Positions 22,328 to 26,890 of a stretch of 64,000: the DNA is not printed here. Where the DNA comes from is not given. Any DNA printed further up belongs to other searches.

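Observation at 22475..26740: SARP/STAND regulator with a C-terminal periplasmic-type solute-binding-protein (family 5) sensor domain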

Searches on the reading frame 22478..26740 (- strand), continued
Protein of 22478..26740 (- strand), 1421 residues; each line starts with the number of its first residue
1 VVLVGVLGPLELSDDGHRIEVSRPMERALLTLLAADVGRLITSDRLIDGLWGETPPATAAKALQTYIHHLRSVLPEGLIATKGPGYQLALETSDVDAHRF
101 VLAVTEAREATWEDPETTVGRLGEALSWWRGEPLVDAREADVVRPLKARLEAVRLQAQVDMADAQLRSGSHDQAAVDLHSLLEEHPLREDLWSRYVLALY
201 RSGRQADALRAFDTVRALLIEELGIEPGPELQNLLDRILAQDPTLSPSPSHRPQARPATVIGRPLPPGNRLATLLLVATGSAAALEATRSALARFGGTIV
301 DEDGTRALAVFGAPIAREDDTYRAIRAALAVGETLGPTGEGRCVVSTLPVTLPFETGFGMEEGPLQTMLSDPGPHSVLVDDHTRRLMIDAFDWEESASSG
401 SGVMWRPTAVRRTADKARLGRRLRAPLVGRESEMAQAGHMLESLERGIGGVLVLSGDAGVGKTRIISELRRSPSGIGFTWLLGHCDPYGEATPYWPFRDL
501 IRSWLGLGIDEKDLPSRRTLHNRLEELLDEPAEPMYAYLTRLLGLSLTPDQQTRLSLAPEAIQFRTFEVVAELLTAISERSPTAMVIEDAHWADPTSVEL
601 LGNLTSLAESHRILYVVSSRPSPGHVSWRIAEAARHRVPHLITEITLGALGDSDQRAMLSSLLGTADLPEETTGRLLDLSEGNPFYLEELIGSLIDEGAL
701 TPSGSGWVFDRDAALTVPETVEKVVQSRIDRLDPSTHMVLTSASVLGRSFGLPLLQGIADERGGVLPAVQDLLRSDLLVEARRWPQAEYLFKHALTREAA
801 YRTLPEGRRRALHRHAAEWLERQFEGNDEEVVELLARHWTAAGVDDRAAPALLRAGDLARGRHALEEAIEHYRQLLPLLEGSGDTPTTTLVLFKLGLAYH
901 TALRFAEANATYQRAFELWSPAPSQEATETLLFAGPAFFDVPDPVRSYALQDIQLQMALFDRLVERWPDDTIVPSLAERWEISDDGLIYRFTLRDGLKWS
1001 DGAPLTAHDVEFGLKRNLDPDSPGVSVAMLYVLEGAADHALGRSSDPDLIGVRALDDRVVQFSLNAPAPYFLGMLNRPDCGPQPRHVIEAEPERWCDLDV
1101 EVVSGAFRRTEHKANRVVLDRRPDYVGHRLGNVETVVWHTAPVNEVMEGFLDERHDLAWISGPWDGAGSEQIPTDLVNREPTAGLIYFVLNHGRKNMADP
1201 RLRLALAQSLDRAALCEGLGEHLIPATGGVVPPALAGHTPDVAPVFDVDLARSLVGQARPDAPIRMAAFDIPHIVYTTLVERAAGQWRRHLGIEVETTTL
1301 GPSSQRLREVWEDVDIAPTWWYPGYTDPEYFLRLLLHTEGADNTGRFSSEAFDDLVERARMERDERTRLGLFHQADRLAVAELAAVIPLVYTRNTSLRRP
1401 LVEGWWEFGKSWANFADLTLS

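Call 14: find_encoding_contigs(protein=P0007, flank=8000, max_places=2)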
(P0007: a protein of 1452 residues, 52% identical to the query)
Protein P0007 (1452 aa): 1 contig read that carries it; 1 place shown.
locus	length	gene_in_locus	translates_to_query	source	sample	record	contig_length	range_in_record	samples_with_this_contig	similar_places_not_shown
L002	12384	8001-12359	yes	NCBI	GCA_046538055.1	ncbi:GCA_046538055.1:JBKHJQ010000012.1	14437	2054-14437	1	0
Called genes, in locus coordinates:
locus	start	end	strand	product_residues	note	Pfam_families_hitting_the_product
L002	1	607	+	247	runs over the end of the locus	PF01370:Epimerase (weak), PF05368:NmrA (weak), PF13460:NAD_binding_10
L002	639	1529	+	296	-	PF04542:Sigma70_r2, PF08281:Sigma70_r4_2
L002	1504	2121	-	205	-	PF06971:Put_DNA-bind_N, PF01408:GFO_IDH_MocA (weak), PF02629:CoA_binding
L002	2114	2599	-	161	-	PF00156:Pribosyltran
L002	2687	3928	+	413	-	PF00890:FAD_binding_2 (weak), PF01266:DAO, PF01494:FAD_binding_3, PF07992:Pyr_redox_2, PF12831:FAD_oxidored (weak), PF13450:NAD_binding_8 (weak), PF01266:DAO (weak), PF22578:GGR_cat (weak), +3 more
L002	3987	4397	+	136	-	PF00507:Oxidored_q4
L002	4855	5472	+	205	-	PF00329:Complex1_30kDa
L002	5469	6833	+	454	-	PF00346:Complex1_49kDa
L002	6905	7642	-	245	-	-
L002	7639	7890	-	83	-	PF14026:SCO4226-like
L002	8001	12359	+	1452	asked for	PF00486:Trans_reg_C, PF03704:BTAD, PF13191:AAA_16, PF00496:SBP_bac_5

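Call 15: find_encoding_contigs(protein=P0004, flank=8000, max_places=2)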
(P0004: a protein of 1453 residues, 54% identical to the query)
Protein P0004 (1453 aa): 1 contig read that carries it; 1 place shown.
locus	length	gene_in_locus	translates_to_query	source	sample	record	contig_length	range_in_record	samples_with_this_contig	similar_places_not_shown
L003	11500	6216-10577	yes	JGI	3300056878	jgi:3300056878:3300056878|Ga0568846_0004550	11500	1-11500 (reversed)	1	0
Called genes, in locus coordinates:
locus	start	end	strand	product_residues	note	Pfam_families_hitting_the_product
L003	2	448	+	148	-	?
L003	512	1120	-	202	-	PF00117:GATase, PF07722:Peptidase_C26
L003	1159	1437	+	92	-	PF06781:CrgA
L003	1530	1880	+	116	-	PF01243:PNPOx_N (weak), PF04075:F420H2_quin_red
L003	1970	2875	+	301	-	PF00583:Acetyltransf_1, PF13673:Acetyltransf_10, PF13508:Acetyltransf_7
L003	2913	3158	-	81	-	-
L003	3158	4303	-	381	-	PF00108:Thiolase_N, PF02803:Thiolase_C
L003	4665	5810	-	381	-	PF17210:SdrD_B, PF13620:CarboxypepD_reg (faint), PF22904:NOMO1-like_2nd (faint), PF17210:SdrD_B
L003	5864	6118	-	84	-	PF11746:DUF3303 (weak), PF14026:SCO4226-like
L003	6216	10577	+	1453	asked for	PF00486:Trans_reg_C (weak), PF03704:BTAD, PF13191:AAA_16, PF00496:SBP_bac_5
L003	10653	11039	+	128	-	PF00989:PAS (weak), PF13426:PAS_9 (weak)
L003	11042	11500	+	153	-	?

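Call 17: find_encoding_contigs(protein=P0019, flank=8000, max_places=2)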
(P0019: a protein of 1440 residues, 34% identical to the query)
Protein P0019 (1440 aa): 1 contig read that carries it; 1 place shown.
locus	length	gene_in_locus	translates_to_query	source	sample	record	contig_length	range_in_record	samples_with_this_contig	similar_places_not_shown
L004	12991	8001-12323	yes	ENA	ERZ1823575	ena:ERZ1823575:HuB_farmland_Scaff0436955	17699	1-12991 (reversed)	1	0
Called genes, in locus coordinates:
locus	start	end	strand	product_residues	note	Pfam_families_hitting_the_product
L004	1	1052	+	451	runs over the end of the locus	PF00202:Aminotran_3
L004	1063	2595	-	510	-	-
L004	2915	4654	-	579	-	-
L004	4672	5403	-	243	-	-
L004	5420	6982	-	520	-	PF13088:BNR_2 (faint), PF24316:Tli3 (faint), PF02012:BNR (faint)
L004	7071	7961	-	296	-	PF00486:Trans_reg_C (weak), PF03704:BTAD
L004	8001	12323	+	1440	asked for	PF00486:Trans_reg_C, PF03704:BTAD, PF00211:Guanylate_cyc, PF13191:AAA_16, PF13401:AAA_22 (faint), PF00496:SBP_bac_5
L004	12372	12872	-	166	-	-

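Call 18: find_encoding_contigs(protein=P0016, flank=8000, max_places=2)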
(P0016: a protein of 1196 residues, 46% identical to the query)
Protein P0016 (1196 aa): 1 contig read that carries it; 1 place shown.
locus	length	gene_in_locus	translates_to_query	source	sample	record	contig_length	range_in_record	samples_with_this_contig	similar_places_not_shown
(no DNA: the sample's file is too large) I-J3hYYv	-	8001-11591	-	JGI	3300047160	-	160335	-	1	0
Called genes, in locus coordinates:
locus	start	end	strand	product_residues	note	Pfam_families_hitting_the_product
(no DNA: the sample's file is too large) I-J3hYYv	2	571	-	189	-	PF00085:Thioredoxin, PF13098:Thioredoxin_2 (weak), PF14561:TPR_20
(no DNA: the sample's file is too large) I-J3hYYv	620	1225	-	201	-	PF04079:SMC_ScpB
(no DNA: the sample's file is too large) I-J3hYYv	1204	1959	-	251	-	PF02616:SMC_ScpA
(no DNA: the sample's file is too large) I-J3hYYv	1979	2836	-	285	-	PF01790:LGT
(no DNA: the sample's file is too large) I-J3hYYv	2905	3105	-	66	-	-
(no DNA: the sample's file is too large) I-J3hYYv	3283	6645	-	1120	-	PF02811:PHP, PF07733:DNA_pol3_alpha, PF17657:DNA_pol3_finger, PF14579:HHH_6, PF01336:tRNA_anti-codon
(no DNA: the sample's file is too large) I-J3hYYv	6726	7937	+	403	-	-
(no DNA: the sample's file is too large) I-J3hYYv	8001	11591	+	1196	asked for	PF00211:Guanylate_cyc, PF13191:AAA_16, PF00496:SBP_bac_5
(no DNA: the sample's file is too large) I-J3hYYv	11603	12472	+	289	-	PF00389:2-Hacid_dh, PF02826:2-Hacid_dh_C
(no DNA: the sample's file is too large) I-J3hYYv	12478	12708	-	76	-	-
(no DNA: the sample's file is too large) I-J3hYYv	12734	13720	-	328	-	PF00211:Guanylate_cyc (weak), PF00072:Response_reg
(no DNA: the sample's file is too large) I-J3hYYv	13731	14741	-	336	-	PF05544:Pro_racemase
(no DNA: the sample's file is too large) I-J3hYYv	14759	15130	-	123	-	PF07366:SnoaL, PF13474:SnoaL_3, PF14534:DUF4440 (weak), PF12680:SnoaL_2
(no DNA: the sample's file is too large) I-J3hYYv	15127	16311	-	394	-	PF01321:Creatinase_N, PF00557:Peptidase_M24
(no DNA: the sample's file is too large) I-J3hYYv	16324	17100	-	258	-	PF19567:CpsB_CapC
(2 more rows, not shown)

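Call 19: find_encoding_contigs(protein=P0002, flank=8000, max_places=2)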
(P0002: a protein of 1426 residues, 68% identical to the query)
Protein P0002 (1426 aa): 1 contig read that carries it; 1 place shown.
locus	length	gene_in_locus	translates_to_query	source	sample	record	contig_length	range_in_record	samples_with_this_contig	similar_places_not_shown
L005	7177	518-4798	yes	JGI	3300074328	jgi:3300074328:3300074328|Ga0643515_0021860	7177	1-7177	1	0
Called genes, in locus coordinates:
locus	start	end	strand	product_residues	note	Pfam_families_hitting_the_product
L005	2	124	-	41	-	?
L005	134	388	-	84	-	PF11746:DUF3303 (weak), PF14026:SCO4226-like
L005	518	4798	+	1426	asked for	PF00486:Trans_reg_C, PF03704:BTAD, PF13191:AAA_16, PF13424:TPR_12 (weak), PF00496:SBP_bac_5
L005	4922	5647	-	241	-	PF13432:TPR_16 (faint)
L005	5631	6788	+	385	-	PF02810:SEC-C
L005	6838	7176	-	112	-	?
